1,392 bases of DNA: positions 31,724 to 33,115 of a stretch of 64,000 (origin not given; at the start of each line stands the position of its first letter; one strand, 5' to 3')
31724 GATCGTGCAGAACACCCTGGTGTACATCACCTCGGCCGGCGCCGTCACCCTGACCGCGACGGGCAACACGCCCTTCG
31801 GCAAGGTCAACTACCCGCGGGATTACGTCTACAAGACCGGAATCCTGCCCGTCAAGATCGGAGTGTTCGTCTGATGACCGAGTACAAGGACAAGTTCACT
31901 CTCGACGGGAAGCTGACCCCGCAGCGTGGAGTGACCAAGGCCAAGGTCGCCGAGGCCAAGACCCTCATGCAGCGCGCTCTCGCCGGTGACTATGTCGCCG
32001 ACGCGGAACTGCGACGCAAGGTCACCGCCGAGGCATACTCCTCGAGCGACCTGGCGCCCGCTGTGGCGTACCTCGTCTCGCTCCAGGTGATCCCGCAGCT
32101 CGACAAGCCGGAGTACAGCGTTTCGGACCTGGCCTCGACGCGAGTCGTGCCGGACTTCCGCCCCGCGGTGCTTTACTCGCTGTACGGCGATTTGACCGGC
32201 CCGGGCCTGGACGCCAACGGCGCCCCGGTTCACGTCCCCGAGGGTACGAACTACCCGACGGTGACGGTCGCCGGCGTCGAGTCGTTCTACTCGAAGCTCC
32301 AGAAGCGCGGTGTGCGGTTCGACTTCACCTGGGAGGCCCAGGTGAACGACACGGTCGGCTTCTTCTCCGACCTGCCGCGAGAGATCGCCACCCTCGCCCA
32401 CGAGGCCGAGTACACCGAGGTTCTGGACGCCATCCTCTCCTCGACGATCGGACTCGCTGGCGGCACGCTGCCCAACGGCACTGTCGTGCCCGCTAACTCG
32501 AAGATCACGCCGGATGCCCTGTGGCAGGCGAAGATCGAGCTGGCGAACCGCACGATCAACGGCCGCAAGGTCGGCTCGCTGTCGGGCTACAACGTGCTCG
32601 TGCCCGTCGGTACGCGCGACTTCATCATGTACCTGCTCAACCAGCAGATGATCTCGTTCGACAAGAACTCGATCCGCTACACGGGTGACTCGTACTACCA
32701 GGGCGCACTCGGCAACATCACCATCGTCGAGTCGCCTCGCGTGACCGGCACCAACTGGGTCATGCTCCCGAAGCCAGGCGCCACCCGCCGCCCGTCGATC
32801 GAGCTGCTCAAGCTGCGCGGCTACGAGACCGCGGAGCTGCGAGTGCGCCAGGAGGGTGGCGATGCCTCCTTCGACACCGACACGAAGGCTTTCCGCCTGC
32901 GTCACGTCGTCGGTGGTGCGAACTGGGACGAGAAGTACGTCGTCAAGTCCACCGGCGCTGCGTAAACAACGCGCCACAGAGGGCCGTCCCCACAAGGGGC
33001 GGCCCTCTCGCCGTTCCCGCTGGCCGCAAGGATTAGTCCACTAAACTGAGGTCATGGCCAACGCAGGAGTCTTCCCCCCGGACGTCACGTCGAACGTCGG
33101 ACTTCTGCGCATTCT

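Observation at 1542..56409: Genome-wide 12-bp operator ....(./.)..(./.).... in nearly every promoter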

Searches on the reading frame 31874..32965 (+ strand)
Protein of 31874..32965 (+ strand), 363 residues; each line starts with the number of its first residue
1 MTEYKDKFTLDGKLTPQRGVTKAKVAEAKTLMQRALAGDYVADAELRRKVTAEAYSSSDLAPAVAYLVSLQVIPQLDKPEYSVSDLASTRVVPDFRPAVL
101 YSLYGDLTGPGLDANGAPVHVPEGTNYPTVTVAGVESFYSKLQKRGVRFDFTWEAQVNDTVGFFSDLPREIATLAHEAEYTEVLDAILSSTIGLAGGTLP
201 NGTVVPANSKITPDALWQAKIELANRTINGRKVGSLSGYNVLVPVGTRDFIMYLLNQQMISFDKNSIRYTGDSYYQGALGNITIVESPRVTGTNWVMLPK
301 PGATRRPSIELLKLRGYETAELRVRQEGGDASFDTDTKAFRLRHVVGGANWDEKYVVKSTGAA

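Call 13: search_protein_families(library=pfam, proteins=[window:31874-32965:+], max_evalue=0.001)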
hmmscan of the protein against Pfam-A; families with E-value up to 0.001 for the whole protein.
window:31874-32965:+ (363 aa): 1 family
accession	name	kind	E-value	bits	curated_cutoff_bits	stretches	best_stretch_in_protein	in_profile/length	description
PF25209.1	Phage_capsid_4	-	7.9e-28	98.9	27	1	79-358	26-261/262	Phage capsid protein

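Call 17: search_dna_similar(query=window:31874-32965:+, collection=phages, mode=protein, max_rows=15)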
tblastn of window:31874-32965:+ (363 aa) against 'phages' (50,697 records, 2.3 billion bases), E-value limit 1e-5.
Records with a match: 64; places in all: 64; records where one place covers at least 80% of the query: 61.
Best place of each record, by identity: <60% 64.
By first word of the organism name: Microbacterium 32; Arthrobacter 15; Streptomyces 7; Clavibacter 3; Bacteriophage 1; Pseudanabaena 1; Glutamicibacter 1; Caudovirus 1; Curtobacterium 1; Microcystis 1; and 1 more.
By host as written in the record: Arthrobacter sp. ATCC 21022 15; Microbacterium foliorum NRRL B-24224 SEA 9; Microbacterium foliorum NRRL B-24224 8; Microbacterium paraoxydans NRRL B-14843 6; Microbacterium paraoxydans NWU1 6; Streptomyces lividans JI 1326 4; Microbacterium oxydans 2; Streptomyces scabiei RL-34 2; and 11 more.
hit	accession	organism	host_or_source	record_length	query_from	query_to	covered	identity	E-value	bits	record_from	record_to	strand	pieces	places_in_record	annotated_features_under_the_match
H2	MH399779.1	Microbacterium phage Jacko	Microbacterium paraoxydans NRRL B-14843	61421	9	361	97%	30.1%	2e-25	113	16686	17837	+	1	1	39: major capsid protein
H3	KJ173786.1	Microbacterium phage vB_MoxS-ISF9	Microbacterium oxydans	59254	9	361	97%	30.0%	2e-22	104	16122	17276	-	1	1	hypothetical protein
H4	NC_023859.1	Microbacterium phage vB_MoxS-ISF9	Microbacterium oxydans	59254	9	361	97%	30.0%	2e-22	104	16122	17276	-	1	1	head maturation protease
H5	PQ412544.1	Streptomyces phage Quantum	Streptomyces lividans JI 1326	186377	18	361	95%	30.5%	2e-20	99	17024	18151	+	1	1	28: major capsid protein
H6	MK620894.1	Streptomyces phage Kradal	Streptomyces griseofuscus ATCC 23916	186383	18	361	95%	30.5%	2e-20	99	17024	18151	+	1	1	29: major capsid protein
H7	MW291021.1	Streptomyces phage EhyElimayoE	Streptomyces lividans JI 1326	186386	18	361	95%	30.5%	2e-20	99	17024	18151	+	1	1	29: major capsid protein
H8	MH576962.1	Streptomyces phage Satis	Streptomyces lividans JI 1326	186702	18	361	95%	30.5%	2e-20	99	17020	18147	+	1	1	29: major capsid protein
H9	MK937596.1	Microbacterium phage PhillyPhilly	Microbacterium foliorum NRRL B-24224 SEA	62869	3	361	99%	29.1%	4e-28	121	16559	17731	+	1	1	37: major capsid protein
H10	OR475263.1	Microbacterium Phage DejaVu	Microbacterium foliorum NRRL B-24224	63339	6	361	98%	29.4%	2e-27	119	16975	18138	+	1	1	39: major capsid protein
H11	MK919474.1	Microbacterium phage Lupine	Microbacterium foliorum NRRL B-24224 SEA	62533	6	361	98%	29.4%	2e-27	119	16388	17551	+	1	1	36: major capsid protein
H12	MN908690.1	Microbacterium phage Hubbs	Microbacterium foliorum NRRL B-24224 SEA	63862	6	361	98%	29.4%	2e-27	119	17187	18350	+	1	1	38: major capsid protein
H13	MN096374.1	Microbacterium phage Roman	Microbacterium foliorum NRRL B-24224 SEA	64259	6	361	98%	29.4%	2e-27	119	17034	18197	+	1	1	38: major capsid protein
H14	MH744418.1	Streptomyces phage JustBecause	Streptomyces lividans JI 1326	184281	24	361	93%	30.7%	1e-23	108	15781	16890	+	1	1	25: major capsid protein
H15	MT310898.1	Streptomyces phage Kela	Streptomyces scabiei RL-34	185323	24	361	93%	30.7%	1e-23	108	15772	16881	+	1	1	25: major capsid protein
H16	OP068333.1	Microbacterium phage Pavlo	Microbacterium foliorum NRRL B-24224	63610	6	361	98%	29.0%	3e-26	115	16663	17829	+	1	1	36: major capsid protein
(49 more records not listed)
